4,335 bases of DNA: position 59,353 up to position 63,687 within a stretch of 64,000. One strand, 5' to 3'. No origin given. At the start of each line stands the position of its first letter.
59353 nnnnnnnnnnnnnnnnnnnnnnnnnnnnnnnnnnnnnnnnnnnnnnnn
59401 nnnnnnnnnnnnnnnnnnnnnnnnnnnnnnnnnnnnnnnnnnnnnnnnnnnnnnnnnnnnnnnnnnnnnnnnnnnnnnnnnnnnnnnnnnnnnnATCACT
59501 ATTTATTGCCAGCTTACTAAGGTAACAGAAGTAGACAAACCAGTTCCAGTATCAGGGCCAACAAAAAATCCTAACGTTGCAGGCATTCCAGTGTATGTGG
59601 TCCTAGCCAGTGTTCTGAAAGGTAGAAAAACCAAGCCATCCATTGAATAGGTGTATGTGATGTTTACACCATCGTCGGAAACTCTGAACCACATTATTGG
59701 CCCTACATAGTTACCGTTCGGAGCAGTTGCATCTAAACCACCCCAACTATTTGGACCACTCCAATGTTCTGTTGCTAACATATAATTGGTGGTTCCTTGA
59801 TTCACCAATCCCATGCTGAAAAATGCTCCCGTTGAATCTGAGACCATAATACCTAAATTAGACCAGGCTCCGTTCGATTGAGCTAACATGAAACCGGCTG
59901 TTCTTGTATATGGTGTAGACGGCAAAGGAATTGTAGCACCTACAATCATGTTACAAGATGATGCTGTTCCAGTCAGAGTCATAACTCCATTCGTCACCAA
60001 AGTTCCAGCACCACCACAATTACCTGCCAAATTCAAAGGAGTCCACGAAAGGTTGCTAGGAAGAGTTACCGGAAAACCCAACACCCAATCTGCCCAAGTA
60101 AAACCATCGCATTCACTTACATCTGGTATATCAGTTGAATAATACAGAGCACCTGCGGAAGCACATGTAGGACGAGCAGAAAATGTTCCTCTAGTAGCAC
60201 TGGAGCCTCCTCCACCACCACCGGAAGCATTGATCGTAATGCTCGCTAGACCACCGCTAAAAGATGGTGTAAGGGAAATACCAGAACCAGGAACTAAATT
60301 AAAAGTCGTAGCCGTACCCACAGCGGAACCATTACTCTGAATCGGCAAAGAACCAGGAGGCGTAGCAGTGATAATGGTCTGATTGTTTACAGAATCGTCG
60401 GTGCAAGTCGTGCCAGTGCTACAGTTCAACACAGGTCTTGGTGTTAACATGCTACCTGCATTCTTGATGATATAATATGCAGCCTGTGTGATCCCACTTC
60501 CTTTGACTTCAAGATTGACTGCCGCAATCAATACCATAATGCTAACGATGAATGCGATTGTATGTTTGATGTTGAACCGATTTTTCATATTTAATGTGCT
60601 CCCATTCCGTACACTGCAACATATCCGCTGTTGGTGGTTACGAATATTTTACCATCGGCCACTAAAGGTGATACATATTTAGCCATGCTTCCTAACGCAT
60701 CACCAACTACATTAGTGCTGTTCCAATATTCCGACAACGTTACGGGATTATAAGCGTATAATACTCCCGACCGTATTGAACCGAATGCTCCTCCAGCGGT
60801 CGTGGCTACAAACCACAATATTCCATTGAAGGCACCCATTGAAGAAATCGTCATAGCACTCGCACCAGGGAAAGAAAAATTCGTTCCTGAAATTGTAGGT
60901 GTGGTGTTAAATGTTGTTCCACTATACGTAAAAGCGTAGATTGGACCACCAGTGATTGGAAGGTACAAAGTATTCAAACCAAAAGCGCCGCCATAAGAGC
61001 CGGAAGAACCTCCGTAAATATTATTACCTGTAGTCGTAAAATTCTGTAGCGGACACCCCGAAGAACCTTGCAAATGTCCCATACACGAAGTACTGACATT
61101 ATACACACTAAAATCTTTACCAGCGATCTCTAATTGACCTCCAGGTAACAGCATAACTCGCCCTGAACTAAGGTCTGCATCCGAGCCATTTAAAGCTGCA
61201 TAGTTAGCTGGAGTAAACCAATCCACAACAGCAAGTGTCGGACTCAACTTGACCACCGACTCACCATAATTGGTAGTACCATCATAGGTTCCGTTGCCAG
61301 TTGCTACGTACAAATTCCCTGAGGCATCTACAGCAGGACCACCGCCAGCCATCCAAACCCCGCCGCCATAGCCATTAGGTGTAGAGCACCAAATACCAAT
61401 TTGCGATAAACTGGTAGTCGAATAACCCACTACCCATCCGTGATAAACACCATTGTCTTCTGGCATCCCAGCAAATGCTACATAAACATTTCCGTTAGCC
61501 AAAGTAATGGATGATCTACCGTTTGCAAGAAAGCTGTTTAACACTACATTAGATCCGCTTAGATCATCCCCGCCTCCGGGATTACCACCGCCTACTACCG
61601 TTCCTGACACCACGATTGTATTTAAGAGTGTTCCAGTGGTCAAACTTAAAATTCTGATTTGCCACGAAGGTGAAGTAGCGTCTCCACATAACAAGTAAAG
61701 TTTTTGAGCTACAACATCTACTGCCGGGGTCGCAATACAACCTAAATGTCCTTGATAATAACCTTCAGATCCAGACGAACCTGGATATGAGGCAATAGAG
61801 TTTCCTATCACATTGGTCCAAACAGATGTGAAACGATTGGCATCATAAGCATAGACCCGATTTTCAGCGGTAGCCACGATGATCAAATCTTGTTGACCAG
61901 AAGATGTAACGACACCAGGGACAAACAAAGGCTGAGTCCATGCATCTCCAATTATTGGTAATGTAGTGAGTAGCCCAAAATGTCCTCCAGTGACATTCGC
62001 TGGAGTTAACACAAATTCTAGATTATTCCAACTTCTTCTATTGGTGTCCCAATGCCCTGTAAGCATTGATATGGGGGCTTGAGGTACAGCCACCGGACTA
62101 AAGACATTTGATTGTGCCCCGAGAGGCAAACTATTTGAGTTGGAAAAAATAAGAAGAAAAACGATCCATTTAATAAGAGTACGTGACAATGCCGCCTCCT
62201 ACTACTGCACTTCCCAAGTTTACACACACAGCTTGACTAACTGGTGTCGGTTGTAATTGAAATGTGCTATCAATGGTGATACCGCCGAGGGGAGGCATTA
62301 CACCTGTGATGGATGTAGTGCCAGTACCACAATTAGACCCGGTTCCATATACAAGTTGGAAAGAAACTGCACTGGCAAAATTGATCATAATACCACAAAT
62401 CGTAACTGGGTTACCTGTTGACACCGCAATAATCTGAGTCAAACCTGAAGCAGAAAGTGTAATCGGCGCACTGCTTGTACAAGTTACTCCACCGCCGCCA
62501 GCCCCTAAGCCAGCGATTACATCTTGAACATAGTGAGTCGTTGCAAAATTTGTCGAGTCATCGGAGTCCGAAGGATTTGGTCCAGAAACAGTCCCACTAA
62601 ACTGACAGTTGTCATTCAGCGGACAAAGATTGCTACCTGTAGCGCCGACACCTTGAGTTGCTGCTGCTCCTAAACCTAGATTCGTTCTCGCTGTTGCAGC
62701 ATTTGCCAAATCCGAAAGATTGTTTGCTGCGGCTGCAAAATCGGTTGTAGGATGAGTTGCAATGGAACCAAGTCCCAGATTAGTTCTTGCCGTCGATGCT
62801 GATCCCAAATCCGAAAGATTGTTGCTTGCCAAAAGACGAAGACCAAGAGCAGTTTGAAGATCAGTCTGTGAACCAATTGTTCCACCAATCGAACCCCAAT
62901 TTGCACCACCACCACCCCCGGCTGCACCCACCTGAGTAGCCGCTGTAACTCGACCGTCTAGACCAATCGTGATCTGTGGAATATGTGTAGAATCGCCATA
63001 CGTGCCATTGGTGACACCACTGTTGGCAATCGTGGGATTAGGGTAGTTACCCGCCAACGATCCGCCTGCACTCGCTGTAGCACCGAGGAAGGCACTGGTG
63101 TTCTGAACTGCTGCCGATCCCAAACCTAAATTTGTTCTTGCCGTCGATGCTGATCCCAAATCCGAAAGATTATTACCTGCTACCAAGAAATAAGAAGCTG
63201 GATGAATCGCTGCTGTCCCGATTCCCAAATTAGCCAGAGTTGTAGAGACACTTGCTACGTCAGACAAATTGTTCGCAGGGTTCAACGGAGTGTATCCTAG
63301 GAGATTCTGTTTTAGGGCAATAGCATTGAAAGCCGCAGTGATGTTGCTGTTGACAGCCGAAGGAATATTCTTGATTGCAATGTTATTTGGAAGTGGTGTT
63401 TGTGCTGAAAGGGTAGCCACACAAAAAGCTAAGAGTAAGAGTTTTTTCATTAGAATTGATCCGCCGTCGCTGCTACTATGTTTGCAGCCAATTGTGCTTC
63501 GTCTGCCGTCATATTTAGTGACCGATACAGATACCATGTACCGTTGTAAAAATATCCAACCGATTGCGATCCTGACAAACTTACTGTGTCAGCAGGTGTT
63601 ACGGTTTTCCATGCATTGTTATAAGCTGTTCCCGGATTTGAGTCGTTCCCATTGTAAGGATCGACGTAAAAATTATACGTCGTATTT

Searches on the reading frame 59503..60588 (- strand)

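Call 69: search_protein_families(library=phrogs, proteins=[window:59503-60588:-], max_evalue=0.001)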
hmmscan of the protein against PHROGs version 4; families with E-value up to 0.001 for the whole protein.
window:59503-60588:- (361 aa): 1 family
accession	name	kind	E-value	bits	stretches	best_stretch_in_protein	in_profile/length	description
phrog_19068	-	unknown function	1.8e-16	61.3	1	130-360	33-264/267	-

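Call 96: search_protein_families(library=pfam, proteins=[window:59503-60588:-], max_evalue=0.01)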
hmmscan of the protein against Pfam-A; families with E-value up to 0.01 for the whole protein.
window:59503-60588:- (361 aa): 0 families

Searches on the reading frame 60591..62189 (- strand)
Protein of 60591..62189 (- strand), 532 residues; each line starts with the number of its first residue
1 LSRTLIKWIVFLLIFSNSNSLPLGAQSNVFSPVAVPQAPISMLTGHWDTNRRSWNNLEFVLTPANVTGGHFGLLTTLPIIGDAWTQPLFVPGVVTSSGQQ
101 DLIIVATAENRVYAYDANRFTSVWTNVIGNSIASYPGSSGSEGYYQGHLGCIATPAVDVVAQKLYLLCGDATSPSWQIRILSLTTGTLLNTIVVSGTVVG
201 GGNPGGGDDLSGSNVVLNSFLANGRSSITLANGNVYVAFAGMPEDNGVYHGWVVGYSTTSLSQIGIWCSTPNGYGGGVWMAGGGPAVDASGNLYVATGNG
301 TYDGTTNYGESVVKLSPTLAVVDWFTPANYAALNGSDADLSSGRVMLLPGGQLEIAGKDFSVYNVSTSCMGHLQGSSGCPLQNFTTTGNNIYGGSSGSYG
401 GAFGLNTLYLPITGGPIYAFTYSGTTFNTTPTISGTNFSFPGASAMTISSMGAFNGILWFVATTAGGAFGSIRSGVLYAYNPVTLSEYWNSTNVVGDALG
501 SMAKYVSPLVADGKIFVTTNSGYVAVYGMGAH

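Call 69: search_protein_families(library=phrogs, proteins=[window:60591-62189:-], max_evalue=0.001)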
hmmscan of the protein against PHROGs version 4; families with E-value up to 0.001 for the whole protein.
window:60591-62189:- (532 aa): 0 families

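Call 96: search_protein_families(library=pfam, proteins=[window:60591-62189:-], max_evalue=0.01)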
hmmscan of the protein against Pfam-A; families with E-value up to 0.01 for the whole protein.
window:60591-62189:- (532 aa): 1 family
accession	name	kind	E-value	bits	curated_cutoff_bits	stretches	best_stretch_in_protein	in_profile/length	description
PF13360.13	PQQ_2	-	0.0002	21.6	27.6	0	84-130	57-102/233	Outer membrane protein assembly factor BamB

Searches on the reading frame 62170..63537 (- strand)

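Call 69: search_protein_families(library=phrogs, proteins=[window:62170-63537:-], max_evalue=0.001)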
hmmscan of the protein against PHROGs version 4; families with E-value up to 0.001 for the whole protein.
window:62170-63537:- (455 aa): 9 families
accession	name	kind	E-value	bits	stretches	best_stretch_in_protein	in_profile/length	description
phrog_2282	-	tail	4.1e-34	119.5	2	235-408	191-280/547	tail fiber protein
phrog_158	-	tail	1.4e-15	58.6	2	85-155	294-363/376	major tail protein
phrog_29482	-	unknown function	2.2e-11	44.3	1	235-267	265-297/477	-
phrog_22284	-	tail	6.2e-11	42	0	229-271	723-765/1236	tail fiber protein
phrog_21510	-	unknown function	1.5e-07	31.5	0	265-295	332-361/555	-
phrog_11982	-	unknown function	3.4e-06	27.8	0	111-142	135-166/233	-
phrog_16641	-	tail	5.4e-06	25.2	0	227-260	386-419/1296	tail fiber protein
phrog_26622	-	tail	1.7e-05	24.6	0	264-292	639-667/691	tail fiber protein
phrog_1980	-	tail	0.00058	20.3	0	111-211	180-260/449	tail fiber protein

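Call 96: search_protein_families(library=pfam, proteins=[window:62170-63537:-], max_evalue=0.01)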
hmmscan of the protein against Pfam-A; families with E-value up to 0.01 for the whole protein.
window:62170-63537:- (455 aa): 0 families
